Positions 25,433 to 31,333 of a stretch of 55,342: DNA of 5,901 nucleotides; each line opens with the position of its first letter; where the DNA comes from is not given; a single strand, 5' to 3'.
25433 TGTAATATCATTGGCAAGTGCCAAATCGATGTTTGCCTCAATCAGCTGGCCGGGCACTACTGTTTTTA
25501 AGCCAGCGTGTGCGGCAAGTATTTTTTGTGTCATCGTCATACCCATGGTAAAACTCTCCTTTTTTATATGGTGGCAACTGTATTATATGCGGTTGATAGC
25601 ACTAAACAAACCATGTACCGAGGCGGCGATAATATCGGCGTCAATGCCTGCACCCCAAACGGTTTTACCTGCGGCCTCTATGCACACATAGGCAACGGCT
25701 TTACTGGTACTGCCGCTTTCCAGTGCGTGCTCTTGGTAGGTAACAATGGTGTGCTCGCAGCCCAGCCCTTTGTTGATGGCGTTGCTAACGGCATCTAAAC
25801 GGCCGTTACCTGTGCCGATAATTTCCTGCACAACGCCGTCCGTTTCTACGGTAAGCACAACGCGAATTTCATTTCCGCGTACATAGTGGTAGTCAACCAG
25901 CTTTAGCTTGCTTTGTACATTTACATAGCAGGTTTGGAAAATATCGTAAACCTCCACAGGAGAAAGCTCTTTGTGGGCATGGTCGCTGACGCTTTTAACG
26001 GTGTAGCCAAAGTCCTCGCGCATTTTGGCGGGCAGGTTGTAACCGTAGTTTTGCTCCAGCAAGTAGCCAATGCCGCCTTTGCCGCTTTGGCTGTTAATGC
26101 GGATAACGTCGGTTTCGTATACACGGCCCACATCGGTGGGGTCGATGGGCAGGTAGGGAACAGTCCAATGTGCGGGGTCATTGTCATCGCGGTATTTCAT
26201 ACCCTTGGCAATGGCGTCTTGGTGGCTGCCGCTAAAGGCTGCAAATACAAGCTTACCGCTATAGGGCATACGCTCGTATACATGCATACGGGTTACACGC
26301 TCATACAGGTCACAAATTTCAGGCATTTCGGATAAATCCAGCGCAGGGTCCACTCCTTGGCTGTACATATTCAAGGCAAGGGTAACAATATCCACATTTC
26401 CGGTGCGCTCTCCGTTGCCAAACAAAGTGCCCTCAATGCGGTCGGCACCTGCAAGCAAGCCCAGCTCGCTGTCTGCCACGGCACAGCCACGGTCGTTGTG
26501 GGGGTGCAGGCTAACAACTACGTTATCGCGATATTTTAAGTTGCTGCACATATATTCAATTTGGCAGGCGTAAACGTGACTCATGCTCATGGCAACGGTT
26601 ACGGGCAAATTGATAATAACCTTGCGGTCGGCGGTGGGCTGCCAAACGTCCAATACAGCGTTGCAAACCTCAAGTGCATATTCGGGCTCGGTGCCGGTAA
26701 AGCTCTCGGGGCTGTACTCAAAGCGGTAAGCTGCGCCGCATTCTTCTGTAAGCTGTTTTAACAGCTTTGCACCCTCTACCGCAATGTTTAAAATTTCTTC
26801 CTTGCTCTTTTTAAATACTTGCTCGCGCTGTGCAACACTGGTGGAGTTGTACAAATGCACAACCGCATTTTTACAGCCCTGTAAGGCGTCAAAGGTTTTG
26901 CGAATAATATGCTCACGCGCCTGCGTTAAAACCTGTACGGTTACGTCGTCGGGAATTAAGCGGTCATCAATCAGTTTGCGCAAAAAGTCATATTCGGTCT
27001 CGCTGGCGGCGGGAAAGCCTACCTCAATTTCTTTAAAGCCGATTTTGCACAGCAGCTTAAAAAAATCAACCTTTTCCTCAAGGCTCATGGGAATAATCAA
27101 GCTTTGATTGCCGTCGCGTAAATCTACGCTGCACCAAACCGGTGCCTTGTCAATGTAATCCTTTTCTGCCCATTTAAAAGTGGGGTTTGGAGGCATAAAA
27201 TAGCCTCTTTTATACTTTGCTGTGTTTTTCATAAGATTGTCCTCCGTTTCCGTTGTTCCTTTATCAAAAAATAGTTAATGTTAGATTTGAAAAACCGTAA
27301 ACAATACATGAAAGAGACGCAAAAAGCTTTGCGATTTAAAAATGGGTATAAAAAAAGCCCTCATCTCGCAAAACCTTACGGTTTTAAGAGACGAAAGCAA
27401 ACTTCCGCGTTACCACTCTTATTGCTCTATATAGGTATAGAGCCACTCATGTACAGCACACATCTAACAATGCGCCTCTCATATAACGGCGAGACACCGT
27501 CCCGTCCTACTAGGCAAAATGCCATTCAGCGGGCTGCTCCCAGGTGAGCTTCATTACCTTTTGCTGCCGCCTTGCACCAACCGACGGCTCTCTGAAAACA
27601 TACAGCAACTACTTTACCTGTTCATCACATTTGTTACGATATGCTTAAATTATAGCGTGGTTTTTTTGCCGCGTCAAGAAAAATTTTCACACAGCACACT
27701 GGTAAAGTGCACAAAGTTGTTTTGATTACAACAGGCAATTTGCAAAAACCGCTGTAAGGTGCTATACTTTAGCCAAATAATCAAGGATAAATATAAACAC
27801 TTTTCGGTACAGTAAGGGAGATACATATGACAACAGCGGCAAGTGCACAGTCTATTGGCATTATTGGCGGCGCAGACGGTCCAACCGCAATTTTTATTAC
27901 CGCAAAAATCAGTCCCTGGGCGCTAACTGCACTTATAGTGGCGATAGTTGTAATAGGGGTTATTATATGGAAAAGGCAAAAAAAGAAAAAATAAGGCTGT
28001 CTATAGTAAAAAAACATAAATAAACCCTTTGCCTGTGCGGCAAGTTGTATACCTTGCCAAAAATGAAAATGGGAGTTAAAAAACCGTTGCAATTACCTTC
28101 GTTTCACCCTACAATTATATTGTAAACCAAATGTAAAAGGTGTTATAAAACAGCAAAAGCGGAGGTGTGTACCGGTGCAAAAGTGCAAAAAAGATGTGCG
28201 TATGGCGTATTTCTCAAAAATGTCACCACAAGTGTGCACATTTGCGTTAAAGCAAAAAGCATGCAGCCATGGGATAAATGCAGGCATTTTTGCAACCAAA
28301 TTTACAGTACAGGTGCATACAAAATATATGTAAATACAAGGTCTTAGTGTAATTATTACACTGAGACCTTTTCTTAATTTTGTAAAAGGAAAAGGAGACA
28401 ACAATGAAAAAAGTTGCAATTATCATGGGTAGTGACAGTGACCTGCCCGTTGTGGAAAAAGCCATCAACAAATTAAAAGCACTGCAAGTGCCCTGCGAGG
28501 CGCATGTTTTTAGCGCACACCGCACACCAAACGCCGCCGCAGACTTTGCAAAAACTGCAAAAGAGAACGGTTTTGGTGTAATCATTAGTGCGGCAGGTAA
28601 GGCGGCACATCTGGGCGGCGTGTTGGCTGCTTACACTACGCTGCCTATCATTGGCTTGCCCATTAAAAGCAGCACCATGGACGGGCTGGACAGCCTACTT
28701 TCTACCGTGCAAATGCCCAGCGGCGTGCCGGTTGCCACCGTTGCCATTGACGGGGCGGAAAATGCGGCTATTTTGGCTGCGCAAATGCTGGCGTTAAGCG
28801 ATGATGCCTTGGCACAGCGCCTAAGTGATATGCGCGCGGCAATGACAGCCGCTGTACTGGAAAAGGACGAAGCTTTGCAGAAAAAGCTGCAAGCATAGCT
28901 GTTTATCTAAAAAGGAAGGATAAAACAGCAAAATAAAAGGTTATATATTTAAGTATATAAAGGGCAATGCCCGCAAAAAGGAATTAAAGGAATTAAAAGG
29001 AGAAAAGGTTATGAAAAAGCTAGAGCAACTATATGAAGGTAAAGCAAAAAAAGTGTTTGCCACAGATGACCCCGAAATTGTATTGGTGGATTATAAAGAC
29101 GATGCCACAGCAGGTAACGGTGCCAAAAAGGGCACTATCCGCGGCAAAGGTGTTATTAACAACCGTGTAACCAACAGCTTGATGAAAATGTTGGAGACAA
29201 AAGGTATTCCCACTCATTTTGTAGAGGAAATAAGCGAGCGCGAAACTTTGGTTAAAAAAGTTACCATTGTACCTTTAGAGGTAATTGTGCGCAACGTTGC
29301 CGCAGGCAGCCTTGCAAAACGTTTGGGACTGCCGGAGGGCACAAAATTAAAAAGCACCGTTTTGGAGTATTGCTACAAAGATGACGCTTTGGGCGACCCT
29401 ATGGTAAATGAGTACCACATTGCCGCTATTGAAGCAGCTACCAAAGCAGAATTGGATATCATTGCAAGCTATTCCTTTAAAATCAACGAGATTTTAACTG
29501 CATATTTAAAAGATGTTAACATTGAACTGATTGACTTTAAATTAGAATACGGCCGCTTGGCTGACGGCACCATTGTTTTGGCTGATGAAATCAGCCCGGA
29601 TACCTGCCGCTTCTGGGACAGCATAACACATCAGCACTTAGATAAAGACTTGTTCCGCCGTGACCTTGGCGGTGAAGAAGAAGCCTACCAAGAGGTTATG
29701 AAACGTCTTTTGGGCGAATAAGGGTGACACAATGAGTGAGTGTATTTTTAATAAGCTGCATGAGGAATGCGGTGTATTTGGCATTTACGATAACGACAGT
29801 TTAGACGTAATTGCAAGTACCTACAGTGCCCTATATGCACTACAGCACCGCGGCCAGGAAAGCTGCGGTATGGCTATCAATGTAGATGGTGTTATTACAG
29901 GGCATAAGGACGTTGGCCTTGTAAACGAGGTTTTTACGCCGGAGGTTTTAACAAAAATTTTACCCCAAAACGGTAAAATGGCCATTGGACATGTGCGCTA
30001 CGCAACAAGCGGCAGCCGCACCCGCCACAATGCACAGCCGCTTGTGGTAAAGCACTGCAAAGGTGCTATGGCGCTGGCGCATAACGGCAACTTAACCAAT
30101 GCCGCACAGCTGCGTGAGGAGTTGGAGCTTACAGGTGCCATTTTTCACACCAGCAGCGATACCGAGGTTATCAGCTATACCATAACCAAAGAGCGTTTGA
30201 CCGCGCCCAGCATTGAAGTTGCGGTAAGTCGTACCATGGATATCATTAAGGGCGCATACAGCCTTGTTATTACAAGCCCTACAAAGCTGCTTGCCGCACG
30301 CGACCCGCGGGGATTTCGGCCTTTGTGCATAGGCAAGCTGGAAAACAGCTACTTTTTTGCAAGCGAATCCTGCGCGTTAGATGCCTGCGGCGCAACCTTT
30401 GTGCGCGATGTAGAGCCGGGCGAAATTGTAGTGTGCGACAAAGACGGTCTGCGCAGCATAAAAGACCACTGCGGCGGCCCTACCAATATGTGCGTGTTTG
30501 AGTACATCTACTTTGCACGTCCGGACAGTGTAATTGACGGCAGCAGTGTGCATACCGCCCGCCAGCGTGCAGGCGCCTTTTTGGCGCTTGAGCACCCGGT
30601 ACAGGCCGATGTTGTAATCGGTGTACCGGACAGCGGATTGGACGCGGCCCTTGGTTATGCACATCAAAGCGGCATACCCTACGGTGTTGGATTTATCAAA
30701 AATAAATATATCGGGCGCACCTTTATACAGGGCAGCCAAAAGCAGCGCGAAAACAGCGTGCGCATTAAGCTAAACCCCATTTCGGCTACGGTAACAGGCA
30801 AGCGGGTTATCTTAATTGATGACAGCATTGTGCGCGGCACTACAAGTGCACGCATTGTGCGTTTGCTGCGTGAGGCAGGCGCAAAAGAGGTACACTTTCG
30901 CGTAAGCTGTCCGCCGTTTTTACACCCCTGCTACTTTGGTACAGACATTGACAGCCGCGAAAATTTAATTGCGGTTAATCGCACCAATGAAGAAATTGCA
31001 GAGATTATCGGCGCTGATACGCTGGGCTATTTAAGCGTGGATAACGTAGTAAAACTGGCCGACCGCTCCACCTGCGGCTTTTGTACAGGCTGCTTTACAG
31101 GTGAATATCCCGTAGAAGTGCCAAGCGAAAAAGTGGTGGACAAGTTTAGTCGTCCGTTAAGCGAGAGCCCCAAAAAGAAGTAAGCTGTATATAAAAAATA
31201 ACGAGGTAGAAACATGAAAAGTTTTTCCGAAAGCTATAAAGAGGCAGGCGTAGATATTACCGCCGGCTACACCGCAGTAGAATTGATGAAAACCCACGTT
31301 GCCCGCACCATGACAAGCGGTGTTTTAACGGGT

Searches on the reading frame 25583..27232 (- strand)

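Call 32: search_protein_families(library=ncbifam, proteins=[window:25583-27232:-], max_evalue=1e-10)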
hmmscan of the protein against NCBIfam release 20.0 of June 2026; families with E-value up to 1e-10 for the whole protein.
window:25583-27232:- (549 aa): 15 families
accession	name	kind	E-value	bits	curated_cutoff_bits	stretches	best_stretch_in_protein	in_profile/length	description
NF002991.1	PRK03739.1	subfamily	3.4e-239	795.1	455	1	5-548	3-550/550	2-isopropylmalate synthase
TIGR00970.1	leuA_yeast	equivalog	1.4e-204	680.8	697.4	1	18-549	15-562/564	2-isopropylmalate synthase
NF011420.0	PRK14847.1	equivalog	2.9e-116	388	604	1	20-325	23-328/333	2-isopropylmalate synthase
NF002086.0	PRK00915.1-3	equivalog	2e-62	211.3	532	1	38-549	14-501/516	2-isopropylmalate synthase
NF002088.0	PRK00915.1-5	equivalog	6.3e-59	199.8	697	1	37-548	10-497/514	2-isopropylmalate synthase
TIGR00973.1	leuA_bact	equivalog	4.1e-57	193.8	598.7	1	37-547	8-494/494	2-isopropylmalate synthase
NF002087.0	PRK00915.1-4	equivalog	3.6e-53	180.8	729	1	37-549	13-502/516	2-isopropylmalate synthase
NF042434.1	IPMS_Lepto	equivalog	1.3e-50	172.4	500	1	31-417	6-371/374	2-isopropylmalate synthase LeuA2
NF002085.0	PRK00915.1-2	subfamily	1.8e-49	168.8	517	1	37-548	20-498/504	2-isopropylmalate synthase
NF002084.0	PRK00915.1-1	equivalog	2.3e-44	151.8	748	1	37-549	11-499/523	2-isopropylmalate synthase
TIGR02090.1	LEU1_arch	subfamily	6.9e-40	137.3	484.75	1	37-419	7-351/363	isopropylmalate/citramalate/homocitrate synthases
NF041069.1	IPMS_Sufob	equivalog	2.2e-32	112.8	600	1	37-421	7-355/371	isopropylmalate synthase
TIGR02660.1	nifV_homocitr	equivalog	4.1e-29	102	462.9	1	229-429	177-362/365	homocitrate synthase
TIGR00977.1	citramal_synth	equivalog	5.4e-29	100.9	450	1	37-349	8-313/526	citramalate synthase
TIGR02146.1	LysS_fung_arch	equivalog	1e-28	100.6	413.55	1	38-344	6-290/344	homocitrate synthase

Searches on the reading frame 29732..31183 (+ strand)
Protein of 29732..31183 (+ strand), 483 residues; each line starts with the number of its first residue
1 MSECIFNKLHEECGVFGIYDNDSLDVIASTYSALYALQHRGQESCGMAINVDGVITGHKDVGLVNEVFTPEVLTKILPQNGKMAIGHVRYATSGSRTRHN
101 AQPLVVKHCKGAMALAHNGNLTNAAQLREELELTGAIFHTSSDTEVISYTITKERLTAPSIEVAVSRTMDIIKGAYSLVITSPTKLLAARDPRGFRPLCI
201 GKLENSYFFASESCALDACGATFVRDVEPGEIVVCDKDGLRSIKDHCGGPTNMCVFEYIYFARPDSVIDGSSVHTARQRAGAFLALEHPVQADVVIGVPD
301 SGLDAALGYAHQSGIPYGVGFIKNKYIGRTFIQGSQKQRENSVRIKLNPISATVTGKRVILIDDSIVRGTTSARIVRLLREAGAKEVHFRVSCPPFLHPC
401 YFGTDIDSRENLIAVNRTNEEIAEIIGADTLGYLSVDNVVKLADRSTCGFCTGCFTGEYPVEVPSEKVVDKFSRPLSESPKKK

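Call 32: search_protein_families(library=ncbifam, proteins=[window:29732-31183:+], max_evalue=1e-10)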
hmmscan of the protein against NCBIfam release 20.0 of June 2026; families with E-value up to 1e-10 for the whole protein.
window:29732-31183:+ (483 aa): 6 families
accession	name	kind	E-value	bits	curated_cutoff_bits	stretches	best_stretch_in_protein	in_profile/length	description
TIGR01134.1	purF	equivalog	3.4e-155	517.7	350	1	13-460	1-432/432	amidophosphoribosyltransferase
NF001484.0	PRK00331.1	subfamily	3.4e-35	121.5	381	1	13-246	2-226/601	isomerizing glutamine--fructose-6-phosphate transaminase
TIGR01135.1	glmS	equivalog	2.9e-34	118.6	418.05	1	13-248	1-227/607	glutamine--fructose-6-phosphate transaminase (isomerizing)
TIGR01536.1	asn_synth_AEB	equivalog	1.4e-20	73.8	267.1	1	13-220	1-170/517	asparagine synthase (glutamine-hydrolyzing)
NF006949.0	PRK09431.1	equivalog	1.4e-12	47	499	1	81-235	42-183/554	asparagine synthase B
TIGR03104.1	trio_amidotrans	equivalog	6e-11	41.3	570.1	1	79-221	39-170/589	N-acetylglutaminylglutamine amidotransferase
